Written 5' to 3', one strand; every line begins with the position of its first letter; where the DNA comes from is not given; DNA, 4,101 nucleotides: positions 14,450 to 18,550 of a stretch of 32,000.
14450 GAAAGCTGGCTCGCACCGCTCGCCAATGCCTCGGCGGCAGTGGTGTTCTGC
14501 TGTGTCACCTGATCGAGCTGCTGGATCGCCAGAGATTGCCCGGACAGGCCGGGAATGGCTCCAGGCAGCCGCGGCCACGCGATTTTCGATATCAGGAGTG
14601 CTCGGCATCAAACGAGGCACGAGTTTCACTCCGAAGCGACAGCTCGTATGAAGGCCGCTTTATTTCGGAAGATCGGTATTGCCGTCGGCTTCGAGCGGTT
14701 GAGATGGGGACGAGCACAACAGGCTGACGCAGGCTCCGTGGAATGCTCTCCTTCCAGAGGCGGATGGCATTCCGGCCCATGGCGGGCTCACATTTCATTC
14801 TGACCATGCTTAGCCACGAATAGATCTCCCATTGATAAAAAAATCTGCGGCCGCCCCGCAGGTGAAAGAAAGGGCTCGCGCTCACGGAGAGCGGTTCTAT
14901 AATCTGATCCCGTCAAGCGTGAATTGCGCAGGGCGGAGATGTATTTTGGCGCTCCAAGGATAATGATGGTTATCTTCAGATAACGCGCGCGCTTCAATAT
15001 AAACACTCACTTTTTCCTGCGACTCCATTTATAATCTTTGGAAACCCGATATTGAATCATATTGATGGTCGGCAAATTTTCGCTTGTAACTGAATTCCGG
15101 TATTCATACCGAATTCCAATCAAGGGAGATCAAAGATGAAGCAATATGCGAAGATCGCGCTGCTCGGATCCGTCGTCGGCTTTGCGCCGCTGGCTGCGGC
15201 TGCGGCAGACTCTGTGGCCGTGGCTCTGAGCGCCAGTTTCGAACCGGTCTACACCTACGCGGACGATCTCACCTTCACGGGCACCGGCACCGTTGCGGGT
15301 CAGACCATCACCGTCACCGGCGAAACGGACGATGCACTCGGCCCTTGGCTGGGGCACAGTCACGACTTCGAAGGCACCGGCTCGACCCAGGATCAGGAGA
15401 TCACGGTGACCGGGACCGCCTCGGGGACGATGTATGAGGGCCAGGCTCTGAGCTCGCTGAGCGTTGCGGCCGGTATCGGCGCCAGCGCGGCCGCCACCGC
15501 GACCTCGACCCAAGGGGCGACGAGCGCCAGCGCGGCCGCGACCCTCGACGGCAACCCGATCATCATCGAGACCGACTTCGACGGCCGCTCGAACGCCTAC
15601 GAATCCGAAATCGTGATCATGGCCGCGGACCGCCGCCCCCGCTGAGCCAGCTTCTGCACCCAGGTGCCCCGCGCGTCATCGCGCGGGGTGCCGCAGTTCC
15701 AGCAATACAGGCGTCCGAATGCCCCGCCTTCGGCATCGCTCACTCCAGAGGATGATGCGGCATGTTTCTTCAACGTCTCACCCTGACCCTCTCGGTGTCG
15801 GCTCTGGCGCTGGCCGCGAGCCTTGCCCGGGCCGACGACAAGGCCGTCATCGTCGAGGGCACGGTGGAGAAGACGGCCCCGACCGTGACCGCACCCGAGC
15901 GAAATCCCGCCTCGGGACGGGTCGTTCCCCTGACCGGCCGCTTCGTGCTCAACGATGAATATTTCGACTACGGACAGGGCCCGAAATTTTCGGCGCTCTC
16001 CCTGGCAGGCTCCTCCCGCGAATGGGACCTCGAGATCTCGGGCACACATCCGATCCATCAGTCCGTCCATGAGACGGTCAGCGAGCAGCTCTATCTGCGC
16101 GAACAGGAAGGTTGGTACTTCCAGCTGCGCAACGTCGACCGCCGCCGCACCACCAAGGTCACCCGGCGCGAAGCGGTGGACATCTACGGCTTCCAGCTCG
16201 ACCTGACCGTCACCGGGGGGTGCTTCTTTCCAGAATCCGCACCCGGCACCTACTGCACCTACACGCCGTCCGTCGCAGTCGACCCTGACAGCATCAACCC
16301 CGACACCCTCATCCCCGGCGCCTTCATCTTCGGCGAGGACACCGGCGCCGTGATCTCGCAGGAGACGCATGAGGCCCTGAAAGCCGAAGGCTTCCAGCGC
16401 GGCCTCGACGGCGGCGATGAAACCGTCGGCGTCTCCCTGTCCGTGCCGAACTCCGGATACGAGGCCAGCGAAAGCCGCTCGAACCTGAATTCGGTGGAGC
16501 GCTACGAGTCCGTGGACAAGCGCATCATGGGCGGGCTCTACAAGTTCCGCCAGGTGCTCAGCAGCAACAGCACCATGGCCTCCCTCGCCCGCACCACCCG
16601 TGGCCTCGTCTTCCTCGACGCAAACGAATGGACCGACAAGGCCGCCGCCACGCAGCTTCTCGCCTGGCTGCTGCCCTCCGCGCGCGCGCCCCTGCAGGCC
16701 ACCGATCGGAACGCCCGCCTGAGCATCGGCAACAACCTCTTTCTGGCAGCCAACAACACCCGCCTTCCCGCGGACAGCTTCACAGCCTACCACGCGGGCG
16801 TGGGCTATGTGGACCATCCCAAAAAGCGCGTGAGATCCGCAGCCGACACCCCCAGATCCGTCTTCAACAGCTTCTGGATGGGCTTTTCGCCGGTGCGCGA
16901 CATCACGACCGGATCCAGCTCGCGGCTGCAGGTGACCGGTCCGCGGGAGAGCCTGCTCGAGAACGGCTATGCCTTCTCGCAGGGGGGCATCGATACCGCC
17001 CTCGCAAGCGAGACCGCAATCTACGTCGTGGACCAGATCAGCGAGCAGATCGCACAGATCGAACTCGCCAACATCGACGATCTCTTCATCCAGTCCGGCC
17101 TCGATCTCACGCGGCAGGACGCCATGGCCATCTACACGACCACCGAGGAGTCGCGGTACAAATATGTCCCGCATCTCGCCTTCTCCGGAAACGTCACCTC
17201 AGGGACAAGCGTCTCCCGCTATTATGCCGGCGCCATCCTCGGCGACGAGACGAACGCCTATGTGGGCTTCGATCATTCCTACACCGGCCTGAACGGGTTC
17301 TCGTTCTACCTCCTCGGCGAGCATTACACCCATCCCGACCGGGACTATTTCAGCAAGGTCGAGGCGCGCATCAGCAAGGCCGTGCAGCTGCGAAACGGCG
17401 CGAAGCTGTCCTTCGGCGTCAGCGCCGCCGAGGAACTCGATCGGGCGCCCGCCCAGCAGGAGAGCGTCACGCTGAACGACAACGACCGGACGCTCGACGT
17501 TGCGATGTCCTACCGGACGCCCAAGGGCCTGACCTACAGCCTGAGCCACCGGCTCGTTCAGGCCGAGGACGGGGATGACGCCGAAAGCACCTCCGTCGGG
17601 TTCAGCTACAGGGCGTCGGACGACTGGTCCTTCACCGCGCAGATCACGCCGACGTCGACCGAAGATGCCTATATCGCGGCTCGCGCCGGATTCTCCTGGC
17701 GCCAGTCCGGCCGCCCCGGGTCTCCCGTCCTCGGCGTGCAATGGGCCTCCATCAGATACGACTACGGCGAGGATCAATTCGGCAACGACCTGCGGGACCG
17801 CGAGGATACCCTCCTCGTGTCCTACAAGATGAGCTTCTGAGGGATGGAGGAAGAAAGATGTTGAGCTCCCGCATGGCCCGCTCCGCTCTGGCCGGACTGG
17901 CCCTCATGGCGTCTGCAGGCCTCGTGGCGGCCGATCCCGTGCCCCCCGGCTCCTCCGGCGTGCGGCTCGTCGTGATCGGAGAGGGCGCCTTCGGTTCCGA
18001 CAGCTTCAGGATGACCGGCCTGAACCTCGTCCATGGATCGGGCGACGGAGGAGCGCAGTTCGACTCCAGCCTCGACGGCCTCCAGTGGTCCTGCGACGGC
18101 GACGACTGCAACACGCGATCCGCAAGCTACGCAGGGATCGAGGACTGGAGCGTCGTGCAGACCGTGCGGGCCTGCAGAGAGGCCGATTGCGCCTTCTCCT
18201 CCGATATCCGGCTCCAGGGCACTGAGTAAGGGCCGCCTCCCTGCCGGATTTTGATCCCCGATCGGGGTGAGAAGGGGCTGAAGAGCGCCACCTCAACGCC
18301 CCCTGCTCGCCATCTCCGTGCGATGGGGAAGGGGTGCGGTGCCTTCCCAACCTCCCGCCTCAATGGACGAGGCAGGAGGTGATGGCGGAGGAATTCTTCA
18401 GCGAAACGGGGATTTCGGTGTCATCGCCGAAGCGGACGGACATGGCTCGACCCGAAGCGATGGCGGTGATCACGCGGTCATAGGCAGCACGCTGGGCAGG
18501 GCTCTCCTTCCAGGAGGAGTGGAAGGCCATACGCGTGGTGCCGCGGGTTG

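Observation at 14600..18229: Orphan three-gene envelope operon: secreted repeat protein, 692-aa OM barrel of unknown family, small Cys protein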

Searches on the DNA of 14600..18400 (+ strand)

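Call 17: search_dna_similar(query=window:14600-18400:+, collection=plasmids, mode=near, max_rows=20)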
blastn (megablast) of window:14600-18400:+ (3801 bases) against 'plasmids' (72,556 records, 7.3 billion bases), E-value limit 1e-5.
Records with a match: 10; places in all: 11; records where one place covers at least 80% of the query: 7.
Best place of each record, by identity: >=99% 7; 60-80% 3.
By first word of the organism name: Cereibacter 10.
By predicted mobility (MOB-suite, as given by PLSDB): mobilizable 7; non-mobilizable 3.
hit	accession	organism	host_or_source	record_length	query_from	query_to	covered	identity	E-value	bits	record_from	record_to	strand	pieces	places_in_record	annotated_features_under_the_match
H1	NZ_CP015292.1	Cereibacter sphaeroides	Cereibacter sphaeroides 2.4.1,single ...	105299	1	3801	100%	100.0%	0e+0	7020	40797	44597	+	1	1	hypothetical protein (x4)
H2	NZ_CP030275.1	Cereibacter sphaeroides 2.4.1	cell culture,laboratory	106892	1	3801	100%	100.0%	0e+0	7020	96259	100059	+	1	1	hypothetical protein (x4)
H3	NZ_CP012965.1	Cereibacter sphaeroides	cell culture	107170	1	3801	100%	100.0%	0e+0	7020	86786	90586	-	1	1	hypothetical protein (x4)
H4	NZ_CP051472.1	Cereibacter sphaeroides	cell culture,laboratory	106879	1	3801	100%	100.0%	0e+0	7020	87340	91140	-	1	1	hypothetical protein (x4)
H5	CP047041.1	Cereibacter sphaeroides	cell culture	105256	1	3801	100%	99.9%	0e+0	7007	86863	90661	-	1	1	hypothetical protein (x2)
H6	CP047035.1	Cereibacter sphaeroides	cell culture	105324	1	3801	100%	99.9%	0e+0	6996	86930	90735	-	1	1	hypothetical protein (x2)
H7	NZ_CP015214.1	Cereibacter sphaeroides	Cereibacter sphaeroides 2.4.1,single ...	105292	633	3801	83%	99.8%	0e+0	5816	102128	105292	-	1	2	hypothetical protein (x4)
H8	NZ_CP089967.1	Cereibacter azotoformans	Owen's River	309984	1184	3243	54%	77.6%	0e+0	1206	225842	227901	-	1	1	hypothetical protein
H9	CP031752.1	Cereibacter sphaeroides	cell culture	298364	1184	3243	54%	77.3%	0e+0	1168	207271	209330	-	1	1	hypothetical protein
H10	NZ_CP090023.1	Cereibacter azotoformans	cell culture,Aquaculture sediment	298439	1184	3243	54%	77.3%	0e+0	1168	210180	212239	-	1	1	hypothetical protein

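Call 19: get_annotated_region(hit=H1, flank=14000)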
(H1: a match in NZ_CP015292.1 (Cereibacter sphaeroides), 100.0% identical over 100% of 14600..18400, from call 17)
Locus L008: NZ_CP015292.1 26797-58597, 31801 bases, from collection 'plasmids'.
description: Cereibacter sphaeroides strain MBTLJ-20 plasmid d, complete sequence
organism: Cereibacter sphaeroides (NCBI taxid 1063)
taxonomy: Bacteria; Pseudomonadota; Alphaproteobacteria; Rhodobacterales; Paracoccaceae; Cereibacter; Cereibacter sphaeroides
host: -; source: Cereibacter sphaeroides 2.4.1,single cell; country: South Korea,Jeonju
typing (MOB-suite, as given by PLSDB): mobilizable; replicon rep_cluster_369; relaxase MOBV
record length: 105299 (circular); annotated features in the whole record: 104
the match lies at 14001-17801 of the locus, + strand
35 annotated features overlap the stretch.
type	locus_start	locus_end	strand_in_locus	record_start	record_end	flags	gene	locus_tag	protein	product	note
CDS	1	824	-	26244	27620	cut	-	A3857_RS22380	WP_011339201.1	ISNCY family transposase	-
CDS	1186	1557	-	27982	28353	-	-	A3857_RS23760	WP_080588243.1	excalibur calcium-binding domain-containing protein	-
CDS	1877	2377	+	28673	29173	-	-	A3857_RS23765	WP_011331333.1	hypothetical protein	-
CDS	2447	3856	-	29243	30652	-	-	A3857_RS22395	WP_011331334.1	phosphomannomutase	-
CDS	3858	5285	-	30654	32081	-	-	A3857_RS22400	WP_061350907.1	mannose-1-phosphate guanylyltransferase/mannose-6-phosphate isomerase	GO:0009103 - lipopolysaccharide biosynthetic process [Evidence IEA]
CDS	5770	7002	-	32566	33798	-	-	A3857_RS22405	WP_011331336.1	capsule assembly Wzi family protein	-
CDS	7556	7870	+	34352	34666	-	-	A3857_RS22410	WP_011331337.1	H-NS histone family protein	-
CDS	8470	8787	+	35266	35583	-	-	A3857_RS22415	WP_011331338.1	H-NS histone family protein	-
CDS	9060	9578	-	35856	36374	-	-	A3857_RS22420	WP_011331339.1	hypothetical protein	-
CDS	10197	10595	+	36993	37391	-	-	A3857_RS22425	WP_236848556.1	translation initiation factor 2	-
CDS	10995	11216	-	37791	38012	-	-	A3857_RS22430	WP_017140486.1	hypothetical protein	-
CDS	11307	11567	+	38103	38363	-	-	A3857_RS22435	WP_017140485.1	helix-turn-helix transcriptional regulator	-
CDS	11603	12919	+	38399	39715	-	-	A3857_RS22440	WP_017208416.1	HipA domain-containing protein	-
CDS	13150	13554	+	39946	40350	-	-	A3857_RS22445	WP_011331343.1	BLUF domain-containing protein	-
CDS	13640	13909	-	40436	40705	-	-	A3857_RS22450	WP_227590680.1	chemotaxis protein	-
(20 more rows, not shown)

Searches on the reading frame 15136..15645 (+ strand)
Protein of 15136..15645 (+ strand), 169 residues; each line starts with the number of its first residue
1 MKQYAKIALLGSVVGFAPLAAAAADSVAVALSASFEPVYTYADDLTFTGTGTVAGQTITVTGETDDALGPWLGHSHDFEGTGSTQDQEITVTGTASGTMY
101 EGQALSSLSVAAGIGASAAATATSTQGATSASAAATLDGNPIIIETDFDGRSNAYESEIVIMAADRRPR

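Call 3: search_protein_families(library=pfam, proteins=[window:15136-15645:+], max_evalue=1)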
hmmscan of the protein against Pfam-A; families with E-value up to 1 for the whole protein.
window:15136-15645:+ (169 aa): 1 family
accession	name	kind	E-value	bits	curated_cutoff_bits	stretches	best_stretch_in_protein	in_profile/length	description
PF07653.23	SH3_2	-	0.23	11.6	21.8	0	54-74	20-39/55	Variant SH3 domain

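Call 4: search_protein_families(library=ncbifam, proteins=[window:15136-15645:+], max_evalue=1)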
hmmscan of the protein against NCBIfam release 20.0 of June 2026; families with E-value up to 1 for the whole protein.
window:15136-15645:+ (169 aa): 1 family
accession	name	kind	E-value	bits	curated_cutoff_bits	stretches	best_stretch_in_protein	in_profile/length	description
NF050085.1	LIC10280_fam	exception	0.11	12.9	100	0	40-61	34-55/85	LIC10280 family protein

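Call 14: find_homologous_proteins(query=window:15136-15645:+, max_evalue=0.01)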
Query window:15136-15645:+ (169 aa): 10 proteins with E <= 0.01 among 2251 candidates.
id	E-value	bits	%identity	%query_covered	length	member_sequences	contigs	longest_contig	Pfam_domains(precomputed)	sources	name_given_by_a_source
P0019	2.4e-91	322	96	100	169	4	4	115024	-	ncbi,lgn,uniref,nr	ncbi:hypothetical protein SAMN05421763_1173 [[Luteovulum] sphaeroides subsp. megalophilum]|uniref:hy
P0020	2.6e-65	237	74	99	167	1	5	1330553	-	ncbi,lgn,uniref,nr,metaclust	ncbi:hypothetical protein [Cereibacter johrii]|uniref:Uncharacterized protein n=1 Tax=Cereibacter jo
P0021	5.7e-65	236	74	99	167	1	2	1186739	-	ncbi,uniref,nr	ncbi:hypothetical protein [Cereibacter sphaeroides]|uniref:hypothetical protein n=1 Tax=Cereibacter 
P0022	5.8e-62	226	72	99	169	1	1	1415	-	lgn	-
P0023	5.3e-39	152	56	99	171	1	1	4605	-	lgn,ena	-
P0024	7.4e-39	151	56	99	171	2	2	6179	-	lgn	-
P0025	7.6e-39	151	56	99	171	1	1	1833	-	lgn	-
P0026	1.0e-36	144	54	97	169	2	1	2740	-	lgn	-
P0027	4.2e-34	136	55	95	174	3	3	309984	-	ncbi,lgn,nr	ncbi:hypothetical protein ORIO_20600 (plasmid) [Cereibacter azotoformans]|nr:hypothetical protein [C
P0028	4.3e-23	100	100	32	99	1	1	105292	-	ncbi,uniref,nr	ncbi:hypothetical protein [Cereibacter sphaeroides]|uniref:hypothetical protein n=1 Tax=Cereibacter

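Call 54: list_cluster_members(proteins=[window:15136-15645:+, window:15762-17840:+, window:17873-18229:+])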
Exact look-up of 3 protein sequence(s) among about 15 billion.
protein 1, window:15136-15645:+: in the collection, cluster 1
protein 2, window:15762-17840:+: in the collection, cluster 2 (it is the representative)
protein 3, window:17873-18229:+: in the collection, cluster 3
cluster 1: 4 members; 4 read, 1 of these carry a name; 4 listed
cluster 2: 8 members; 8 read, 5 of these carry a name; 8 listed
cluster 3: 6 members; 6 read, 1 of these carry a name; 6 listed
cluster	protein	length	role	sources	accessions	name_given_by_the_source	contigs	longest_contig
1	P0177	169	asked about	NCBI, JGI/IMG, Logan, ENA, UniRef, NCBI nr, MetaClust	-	-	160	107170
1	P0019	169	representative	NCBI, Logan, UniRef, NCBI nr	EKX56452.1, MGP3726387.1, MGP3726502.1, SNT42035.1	hypothetical protein SAMN05421763_1173 [[Luteovulum] sphaeroides subsp. megalophilum] | hypothetical protein n=1 Tax=Cereibacter sphaeroides TaxID=1063 RepID=UPI0002A25BC6 | hypothetical protein [Cereibacter sphaeroides]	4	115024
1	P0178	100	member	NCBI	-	-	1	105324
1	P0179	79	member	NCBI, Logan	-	-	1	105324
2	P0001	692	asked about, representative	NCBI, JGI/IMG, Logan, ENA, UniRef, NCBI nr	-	-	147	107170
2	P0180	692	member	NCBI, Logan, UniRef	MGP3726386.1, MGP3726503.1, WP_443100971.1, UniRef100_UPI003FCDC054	hypothetical protein [Cereibacter sphaeroides] | hypothetical protein n=1 Tax=Cereibacter sphaeroides TaxID=1063 RepID=UPI003FCDC054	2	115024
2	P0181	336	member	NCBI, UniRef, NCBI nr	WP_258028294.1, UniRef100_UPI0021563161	hypothetical protein [Cereibacter sphaeroides] | hypothetical protein n=1 Tax=Cereibacter sphaeroides TaxID=1063 RepID=UPI0021563161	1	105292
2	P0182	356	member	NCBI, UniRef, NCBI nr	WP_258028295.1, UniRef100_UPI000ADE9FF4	hypothetical protein [Cereibacter sphaeroides] | hypothetical protein n=1 Tax=Cereibacter sphaeroides TaxID=1063 RepID=UPI000ADE9FF4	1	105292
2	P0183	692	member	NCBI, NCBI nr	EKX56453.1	hypothetical protein D516_2965 [Rhodobacter sp. AKP1]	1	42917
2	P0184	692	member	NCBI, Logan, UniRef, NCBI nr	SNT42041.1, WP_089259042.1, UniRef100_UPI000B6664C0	hypothetical protein SAMN05421763_1174 [[Luteovulum] sphaeroides subsp. megalophilum] | hypothetical protein n=1 Tax=Cereibacter sphaeroides TaxID=1063 RepID=UPI000B6664C0 | hypothetical protein [Cereibacter sphaeroides]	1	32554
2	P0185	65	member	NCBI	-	-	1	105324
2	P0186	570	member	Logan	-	-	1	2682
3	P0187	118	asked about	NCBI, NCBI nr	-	-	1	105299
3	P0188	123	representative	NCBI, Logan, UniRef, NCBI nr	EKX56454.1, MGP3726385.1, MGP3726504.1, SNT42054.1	hypothetical protein SAMN05421763_1175 [[Luteovulum] sphaeroides subsp. megalophilum] | hypothetical protein n=1 Tax=Cereibacter sphaeroides TaxID=1063 RepID=UPI0002A22196 | hypothetical protein [Cereibacter sphaeroides]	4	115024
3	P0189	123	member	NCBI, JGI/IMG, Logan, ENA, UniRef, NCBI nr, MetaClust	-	-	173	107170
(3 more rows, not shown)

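Call 55: find_homologous_proteins(query=A3, max_evalue=0.001)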
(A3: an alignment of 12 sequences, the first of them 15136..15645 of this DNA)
Query A3 (12 sequences) (169 aa, profile of the alignment): 17 proteins with E <= 0.001 among 8000 candidates.
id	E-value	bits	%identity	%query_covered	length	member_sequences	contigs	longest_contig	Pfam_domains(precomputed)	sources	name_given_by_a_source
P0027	1.9e-62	228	55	95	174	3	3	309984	-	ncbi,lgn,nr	ncbi:hypothetical protein ORIO_20600 (plasmid) [Cereibacter azotoformans]|nr:hypothetical protein [C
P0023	2.0e-62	228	56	99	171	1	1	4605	-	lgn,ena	-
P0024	2.9e-62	227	56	99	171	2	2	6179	-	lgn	-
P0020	2.9e-62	227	74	99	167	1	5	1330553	-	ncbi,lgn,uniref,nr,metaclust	ncbi:hypothetical protein [Cereibacter johrii]|uniref:Uncharacterized protein n=1 Tax=Cereibacter jo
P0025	3.4e-62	227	56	99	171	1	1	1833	-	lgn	-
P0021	8.3e-62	226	74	99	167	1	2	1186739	-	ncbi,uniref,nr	ncbi:hypothetical protein [Cereibacter sphaeroides]|uniref:hypothetical protein n=1 Tax=Cereibacter 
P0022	3.4e-58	214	72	99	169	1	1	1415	-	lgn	-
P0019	1.1e-57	212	96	100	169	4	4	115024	-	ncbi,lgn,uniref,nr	ncbi:hypothetical protein SAMN05421763_1173 [[Luteovulum] sphaeroides subsp. megalophilum]|uniref:hy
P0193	1.3e-10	59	29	17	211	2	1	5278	-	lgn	-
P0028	2.4e-10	58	100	32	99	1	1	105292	-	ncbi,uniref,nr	ncbi:hypothetical protein [Cereibacter sphaeroides]|uniref:hypothetical protein n=1 Tax=Cereibacter 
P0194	5.3e-9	54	40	21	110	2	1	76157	-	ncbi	-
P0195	1.0e-7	50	40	22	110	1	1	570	-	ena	-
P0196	4.1e-7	48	41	16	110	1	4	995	-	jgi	jgi:hypothetical protein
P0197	1.6e-6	46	35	24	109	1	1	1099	-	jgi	jgi:hypothetical protein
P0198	3.1e-6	45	41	22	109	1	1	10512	-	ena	-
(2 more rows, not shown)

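Call 66: predict_structure(alignment_id=A6)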
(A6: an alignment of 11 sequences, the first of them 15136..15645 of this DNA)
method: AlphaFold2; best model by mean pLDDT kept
length: 169 residues; sequences in the alignment: 11
mean_pLDDT: 33.4   pTM: 0.25
mean pLDDT of the five models: 33.4, 32.7, 32.7, 32.4, 32.2
residues with pLDDT >= 90: 0; 70-90: 0; 50-70: 0; < 50: 169
segments of 3 or more residues with pLDDT < 50: 1-169
pLDDT, mean of each block of 10 residues (from residue 1): 23 24 31 36 36 35 33 34 32 35 37 35 35 36 37 37 33
secondary structure, 60 per line:
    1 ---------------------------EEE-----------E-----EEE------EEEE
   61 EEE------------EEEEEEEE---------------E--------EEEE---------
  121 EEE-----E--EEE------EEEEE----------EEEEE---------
elements in order: E28-30 E48-50 E57-63 E76-83 E108-111 E121-123 E132-134 E141-145 E156-160

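Call 93: search_protein_families(library=phrogs, proteins=[window:15136-15645:+], max_evalue=0.01)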
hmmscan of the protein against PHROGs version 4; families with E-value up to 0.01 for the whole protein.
window:15136-15645:+ (169 aa): 0 families

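Call 94: search_protein_families(library=padloc, proteins=[window:15136-15645:+], max_evalue=0.01)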
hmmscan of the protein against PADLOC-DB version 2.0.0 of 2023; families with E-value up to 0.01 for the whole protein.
window:15136-15645:+ (169 aa): 0 families
